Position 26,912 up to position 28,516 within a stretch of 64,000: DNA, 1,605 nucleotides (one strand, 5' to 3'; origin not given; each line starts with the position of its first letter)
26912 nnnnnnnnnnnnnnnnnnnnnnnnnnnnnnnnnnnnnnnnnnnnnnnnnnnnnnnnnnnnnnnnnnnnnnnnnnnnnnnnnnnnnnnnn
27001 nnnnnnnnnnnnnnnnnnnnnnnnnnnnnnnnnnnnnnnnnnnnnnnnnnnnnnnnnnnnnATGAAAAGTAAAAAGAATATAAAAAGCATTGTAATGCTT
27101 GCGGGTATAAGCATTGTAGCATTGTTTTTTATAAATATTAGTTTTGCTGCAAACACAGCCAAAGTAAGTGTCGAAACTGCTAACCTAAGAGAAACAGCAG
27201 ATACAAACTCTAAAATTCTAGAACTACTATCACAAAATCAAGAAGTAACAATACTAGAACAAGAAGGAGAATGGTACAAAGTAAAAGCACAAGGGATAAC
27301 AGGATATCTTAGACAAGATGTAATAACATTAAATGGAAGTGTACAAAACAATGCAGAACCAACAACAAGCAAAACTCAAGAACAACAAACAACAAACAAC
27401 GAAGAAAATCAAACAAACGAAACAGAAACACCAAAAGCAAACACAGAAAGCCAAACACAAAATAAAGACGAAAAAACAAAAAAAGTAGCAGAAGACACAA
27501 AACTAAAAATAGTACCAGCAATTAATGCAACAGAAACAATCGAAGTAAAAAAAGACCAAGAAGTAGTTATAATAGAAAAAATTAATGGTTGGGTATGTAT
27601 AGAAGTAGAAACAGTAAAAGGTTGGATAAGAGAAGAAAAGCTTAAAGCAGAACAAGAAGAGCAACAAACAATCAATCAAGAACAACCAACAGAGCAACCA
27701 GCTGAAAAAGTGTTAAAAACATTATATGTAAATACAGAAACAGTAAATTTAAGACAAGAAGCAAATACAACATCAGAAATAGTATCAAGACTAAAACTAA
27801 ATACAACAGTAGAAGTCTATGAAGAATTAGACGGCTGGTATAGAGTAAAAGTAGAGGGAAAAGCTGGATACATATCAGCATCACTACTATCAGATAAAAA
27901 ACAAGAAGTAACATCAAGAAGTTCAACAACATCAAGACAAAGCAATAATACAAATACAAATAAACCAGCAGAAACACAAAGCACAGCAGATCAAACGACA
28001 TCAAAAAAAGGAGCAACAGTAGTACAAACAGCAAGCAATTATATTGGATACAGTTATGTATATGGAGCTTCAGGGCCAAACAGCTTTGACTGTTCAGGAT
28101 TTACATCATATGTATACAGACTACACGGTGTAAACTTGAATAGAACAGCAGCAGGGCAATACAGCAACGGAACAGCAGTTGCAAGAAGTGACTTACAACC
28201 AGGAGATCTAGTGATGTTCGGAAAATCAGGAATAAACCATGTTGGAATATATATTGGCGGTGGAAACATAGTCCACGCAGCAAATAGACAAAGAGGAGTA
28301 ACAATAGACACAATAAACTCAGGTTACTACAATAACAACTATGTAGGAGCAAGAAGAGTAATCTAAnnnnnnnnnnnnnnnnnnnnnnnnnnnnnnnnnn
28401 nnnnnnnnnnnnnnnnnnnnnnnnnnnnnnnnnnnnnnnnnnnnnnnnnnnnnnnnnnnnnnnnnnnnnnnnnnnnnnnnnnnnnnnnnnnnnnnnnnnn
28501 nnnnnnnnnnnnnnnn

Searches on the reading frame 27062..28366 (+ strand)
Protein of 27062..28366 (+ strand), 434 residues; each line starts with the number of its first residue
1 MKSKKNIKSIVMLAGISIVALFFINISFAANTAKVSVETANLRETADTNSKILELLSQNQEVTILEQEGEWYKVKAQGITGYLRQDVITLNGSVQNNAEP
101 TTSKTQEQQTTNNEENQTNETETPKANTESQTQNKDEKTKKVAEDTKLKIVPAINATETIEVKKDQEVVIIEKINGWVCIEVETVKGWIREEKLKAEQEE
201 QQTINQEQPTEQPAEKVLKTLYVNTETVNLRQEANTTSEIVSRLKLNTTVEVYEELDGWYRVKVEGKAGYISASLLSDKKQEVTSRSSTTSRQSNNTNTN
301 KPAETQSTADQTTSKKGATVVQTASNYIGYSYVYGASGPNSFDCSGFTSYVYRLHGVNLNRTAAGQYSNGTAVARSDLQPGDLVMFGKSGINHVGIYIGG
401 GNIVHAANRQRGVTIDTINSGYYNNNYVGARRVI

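Call 43: search_protein_families(library=pfam, proteins=[window:27062-28366:+], max_evalue=0.00001)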
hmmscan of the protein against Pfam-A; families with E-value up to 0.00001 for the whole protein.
window:27062-28366:+ (434 aa): 5 families
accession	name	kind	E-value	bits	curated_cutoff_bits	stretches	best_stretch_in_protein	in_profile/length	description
PF08239.17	SH3_3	-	1.2e-31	109.1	27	2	227-277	2-54/54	Bacterial SH3 domain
PF00877.26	NLPC_P60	-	4.9e-29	100.8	23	1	330-432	2-105/105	NlpC/P60 family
PF06347.19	SH3_4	-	8.2e-20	70.8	24.1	1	226-278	3-56/56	Bacterial SH3 domain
PF07653.23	SH3_2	-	4.5e-09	36.3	21.8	0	157-194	13-52/55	Variant SH3 domain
PF18348.7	SH3_16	-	1.3e-07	31.7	25.8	0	230-274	1-47/49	Bacterial dipeptidyl-peptidase Sh3 domain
